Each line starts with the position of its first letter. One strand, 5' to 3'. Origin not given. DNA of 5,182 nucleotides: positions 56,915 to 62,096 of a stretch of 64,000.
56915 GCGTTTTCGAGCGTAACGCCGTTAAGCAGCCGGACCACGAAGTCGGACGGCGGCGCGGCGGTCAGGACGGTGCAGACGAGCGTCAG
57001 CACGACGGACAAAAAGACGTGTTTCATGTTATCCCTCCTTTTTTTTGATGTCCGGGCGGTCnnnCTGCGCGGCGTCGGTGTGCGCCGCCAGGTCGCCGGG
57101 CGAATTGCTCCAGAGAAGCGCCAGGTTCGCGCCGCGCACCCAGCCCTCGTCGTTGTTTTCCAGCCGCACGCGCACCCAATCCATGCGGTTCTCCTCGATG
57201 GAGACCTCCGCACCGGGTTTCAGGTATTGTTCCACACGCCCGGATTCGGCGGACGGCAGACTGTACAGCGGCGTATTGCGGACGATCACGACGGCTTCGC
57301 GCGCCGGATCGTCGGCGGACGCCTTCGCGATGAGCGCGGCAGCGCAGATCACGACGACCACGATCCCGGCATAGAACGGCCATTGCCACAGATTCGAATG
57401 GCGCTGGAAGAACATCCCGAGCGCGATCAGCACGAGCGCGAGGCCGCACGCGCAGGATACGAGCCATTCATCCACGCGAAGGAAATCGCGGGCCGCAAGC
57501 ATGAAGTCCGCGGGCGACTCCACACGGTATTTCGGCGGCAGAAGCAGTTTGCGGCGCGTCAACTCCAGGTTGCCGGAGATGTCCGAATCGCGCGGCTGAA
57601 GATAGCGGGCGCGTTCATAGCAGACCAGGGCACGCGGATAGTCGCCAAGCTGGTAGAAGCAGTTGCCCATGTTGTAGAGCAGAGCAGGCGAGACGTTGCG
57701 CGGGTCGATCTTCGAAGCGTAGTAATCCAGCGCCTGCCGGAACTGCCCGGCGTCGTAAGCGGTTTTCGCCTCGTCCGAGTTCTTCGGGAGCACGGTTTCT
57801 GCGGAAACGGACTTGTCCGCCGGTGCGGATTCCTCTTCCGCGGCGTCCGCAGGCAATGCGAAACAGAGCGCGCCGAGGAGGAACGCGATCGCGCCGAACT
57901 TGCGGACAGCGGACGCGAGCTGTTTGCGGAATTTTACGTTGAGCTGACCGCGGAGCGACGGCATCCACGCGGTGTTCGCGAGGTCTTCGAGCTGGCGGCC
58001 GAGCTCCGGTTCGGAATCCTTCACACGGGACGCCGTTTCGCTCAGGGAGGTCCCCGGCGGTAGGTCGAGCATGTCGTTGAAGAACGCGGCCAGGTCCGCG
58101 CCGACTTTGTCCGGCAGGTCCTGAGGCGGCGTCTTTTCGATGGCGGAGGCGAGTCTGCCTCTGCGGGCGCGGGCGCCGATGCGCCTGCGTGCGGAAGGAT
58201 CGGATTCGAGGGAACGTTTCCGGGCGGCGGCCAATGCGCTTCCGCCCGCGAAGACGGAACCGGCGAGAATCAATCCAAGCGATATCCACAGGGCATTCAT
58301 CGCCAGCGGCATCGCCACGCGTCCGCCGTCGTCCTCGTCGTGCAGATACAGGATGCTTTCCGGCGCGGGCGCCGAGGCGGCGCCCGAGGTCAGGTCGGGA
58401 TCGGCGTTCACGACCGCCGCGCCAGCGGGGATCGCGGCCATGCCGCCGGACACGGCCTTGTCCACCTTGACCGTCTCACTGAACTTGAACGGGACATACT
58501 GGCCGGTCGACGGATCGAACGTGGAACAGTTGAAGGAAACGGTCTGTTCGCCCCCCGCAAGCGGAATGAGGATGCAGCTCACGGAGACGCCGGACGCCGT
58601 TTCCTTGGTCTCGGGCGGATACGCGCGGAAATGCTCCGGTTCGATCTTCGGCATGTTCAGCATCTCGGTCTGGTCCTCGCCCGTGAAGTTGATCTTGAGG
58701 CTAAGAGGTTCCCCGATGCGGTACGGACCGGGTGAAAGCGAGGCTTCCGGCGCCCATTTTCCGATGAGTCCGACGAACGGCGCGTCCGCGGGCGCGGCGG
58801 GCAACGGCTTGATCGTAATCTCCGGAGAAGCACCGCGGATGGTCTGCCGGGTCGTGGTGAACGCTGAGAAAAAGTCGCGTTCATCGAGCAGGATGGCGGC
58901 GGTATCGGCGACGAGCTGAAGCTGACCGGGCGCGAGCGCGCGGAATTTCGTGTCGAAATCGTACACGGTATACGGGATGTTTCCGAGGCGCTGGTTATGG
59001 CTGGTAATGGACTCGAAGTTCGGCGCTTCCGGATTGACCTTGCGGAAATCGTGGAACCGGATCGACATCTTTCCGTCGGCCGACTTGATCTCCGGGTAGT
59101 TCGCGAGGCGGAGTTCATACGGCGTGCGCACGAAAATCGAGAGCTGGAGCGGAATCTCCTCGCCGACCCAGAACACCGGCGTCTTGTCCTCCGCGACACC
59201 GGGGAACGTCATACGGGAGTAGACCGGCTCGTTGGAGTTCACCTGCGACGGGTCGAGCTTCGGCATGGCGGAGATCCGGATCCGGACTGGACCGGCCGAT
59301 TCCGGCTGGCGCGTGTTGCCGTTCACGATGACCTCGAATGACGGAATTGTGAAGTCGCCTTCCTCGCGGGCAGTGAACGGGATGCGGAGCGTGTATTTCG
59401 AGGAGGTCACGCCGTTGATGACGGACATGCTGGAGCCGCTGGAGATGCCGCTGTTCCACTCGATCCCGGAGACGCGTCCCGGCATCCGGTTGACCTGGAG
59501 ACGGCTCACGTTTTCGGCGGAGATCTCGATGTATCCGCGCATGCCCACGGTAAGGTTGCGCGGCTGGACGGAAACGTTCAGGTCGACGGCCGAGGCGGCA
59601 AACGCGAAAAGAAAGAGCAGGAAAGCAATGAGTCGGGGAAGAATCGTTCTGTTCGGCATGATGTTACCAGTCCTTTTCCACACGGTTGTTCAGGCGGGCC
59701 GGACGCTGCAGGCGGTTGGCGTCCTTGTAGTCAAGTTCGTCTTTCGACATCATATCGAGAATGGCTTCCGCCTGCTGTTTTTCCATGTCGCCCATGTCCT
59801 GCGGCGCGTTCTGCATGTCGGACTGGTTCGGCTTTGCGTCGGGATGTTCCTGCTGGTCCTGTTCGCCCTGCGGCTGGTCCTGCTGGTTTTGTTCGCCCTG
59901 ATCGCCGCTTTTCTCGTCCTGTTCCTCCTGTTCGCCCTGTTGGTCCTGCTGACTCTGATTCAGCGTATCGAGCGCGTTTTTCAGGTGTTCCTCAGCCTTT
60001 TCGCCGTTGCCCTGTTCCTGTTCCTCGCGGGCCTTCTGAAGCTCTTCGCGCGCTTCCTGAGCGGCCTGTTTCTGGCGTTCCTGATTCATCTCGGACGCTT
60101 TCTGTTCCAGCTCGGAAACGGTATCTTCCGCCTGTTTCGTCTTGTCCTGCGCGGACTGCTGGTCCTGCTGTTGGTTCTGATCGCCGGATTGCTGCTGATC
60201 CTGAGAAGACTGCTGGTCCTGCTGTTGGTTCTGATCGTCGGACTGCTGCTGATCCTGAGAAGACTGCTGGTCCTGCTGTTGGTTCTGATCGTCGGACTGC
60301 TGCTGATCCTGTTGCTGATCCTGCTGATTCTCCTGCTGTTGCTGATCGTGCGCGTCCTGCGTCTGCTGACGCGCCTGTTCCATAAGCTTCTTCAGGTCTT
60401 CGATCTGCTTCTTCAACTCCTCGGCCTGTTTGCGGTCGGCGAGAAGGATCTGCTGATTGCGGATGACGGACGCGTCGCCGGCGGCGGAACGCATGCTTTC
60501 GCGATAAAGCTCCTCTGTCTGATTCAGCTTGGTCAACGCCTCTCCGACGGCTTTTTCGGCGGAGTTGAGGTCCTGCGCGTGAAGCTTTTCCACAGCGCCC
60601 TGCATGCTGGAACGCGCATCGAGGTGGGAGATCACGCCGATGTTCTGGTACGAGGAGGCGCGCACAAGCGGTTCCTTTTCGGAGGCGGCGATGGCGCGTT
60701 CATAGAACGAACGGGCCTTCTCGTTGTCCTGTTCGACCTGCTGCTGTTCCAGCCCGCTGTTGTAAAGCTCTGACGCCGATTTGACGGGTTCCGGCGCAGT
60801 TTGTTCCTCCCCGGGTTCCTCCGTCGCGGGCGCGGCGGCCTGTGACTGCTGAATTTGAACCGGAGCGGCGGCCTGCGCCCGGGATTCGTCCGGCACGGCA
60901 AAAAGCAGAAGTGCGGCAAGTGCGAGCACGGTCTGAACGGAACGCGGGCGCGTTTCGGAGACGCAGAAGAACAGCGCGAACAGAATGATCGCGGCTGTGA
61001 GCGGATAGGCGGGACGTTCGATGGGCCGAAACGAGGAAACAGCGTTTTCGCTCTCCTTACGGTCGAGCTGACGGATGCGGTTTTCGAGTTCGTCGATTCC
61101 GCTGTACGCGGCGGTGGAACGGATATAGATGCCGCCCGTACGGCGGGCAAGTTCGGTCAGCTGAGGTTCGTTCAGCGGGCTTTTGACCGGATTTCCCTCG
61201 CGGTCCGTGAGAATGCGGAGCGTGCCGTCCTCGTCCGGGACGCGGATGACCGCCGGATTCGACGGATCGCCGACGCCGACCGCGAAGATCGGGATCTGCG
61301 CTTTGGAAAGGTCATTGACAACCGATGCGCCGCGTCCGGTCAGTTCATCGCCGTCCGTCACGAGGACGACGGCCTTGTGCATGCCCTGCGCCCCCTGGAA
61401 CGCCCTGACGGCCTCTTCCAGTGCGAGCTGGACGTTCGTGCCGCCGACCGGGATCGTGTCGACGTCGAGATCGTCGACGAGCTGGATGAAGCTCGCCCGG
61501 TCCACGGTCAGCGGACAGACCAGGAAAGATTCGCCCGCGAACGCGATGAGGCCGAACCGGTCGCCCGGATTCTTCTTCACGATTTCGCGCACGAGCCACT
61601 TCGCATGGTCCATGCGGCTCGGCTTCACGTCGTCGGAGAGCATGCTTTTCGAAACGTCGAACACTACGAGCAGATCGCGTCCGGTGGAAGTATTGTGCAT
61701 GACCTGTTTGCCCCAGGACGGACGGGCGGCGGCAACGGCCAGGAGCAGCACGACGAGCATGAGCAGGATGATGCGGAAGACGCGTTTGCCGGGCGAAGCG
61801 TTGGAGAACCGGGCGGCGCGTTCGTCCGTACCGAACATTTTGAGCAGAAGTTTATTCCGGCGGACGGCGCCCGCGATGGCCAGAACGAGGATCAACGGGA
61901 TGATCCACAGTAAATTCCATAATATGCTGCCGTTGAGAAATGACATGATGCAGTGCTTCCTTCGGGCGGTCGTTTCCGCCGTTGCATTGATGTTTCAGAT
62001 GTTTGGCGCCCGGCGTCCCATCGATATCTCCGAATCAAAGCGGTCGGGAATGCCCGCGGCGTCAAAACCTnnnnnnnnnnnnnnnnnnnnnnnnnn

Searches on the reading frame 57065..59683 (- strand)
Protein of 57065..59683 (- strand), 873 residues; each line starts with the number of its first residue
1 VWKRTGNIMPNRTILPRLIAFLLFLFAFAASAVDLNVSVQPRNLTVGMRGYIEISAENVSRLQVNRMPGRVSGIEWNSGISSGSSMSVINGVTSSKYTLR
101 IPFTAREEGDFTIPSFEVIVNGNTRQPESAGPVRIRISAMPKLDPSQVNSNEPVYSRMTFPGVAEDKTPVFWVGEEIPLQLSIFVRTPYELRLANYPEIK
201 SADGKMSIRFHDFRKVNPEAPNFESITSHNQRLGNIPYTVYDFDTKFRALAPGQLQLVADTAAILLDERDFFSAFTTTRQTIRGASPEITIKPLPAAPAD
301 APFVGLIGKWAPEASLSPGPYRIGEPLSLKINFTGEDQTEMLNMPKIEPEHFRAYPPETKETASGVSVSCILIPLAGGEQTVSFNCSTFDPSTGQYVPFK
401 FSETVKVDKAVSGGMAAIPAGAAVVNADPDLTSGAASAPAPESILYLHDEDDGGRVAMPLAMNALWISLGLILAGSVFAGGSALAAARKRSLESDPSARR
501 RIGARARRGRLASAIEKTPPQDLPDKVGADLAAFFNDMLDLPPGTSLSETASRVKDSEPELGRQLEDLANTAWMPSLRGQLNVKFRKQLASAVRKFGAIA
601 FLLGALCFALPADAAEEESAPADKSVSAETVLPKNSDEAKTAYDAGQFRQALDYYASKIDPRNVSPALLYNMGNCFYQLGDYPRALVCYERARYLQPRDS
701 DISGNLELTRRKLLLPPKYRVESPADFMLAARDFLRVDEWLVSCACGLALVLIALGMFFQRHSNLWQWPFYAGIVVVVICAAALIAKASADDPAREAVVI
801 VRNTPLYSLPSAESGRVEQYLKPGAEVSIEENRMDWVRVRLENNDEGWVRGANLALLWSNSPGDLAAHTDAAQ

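Call 9: search_protein_families(library=pfam, proteins=[window:57065-59683:-], max_evalue=0.001)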
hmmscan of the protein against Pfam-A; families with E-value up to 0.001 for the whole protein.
window:57065-59683:- (873 aa): 8 families
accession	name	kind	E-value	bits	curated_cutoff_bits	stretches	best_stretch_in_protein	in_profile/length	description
PF13584.12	BatD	-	7.4e-12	46.2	24.1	1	38-125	2-83/92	BatD DUF11 like domain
PF00515.34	TPR_1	-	5.9e-09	35.8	27.8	1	668-698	3-33/34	Tetratricopeptide repeat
PF07719.23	TPR_2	-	7.6e-08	32.3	27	1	667-699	2-34/34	Tetratricopeptide repeat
PF06347.19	SH3_4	-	1.5e-06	28.3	24.1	1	804-854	5-54/56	Bacterial SH3 domain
PF08239.17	SH3_3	-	2.4e-05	24.8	27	1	809-854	8-53/54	Bacterial SH3 domain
PF14559.12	TPR_19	-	0.0003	21.5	25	1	643-702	2-61/68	Tetratricopeptide repeat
PF13432.12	TPR_16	-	0.00044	21.1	32.7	1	637-694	2-59/65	Tetratricopeptide repeat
PF13424.12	TPR_12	-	0.00082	20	30.1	0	668-693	5-30/77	Tetratricopeptide repeat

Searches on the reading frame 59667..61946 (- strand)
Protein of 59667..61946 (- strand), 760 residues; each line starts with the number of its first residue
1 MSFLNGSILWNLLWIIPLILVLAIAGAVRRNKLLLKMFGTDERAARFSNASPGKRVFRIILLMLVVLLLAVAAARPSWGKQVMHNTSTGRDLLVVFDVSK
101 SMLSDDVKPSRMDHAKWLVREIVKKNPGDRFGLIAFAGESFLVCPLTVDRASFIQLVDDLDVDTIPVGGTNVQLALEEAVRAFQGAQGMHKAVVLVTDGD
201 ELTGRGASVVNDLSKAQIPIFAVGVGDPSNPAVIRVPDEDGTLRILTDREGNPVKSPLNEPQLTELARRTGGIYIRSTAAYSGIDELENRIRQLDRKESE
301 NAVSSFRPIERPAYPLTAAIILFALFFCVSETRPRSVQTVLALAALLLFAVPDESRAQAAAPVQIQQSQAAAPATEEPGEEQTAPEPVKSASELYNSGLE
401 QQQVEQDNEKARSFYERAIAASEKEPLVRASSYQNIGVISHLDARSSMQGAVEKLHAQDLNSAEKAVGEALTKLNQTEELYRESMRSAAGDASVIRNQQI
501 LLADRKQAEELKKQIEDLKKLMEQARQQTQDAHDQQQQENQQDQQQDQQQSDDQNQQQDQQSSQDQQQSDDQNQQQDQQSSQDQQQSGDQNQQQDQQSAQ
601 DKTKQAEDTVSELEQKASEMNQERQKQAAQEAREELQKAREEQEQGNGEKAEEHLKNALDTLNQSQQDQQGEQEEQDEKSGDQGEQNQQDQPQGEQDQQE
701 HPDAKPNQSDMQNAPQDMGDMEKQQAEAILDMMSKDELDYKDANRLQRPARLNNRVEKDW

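Call 69: search_protein_families(library=pfam, proteins=[window:59667-61946:-], max_evalue=0.0001)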
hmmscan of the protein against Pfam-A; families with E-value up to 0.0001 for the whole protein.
window:59667-61946:- (760 aa): 2 families
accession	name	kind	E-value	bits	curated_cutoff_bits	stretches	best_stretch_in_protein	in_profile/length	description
PF13519.12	VWA_2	-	7.9e-20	71.9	27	1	93-199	2-106/107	von Willebrand factor type A domain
PF00092.34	VWA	-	1.2e-15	58.6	23.8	1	91-232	1-146/174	von Willebrand factor type A domain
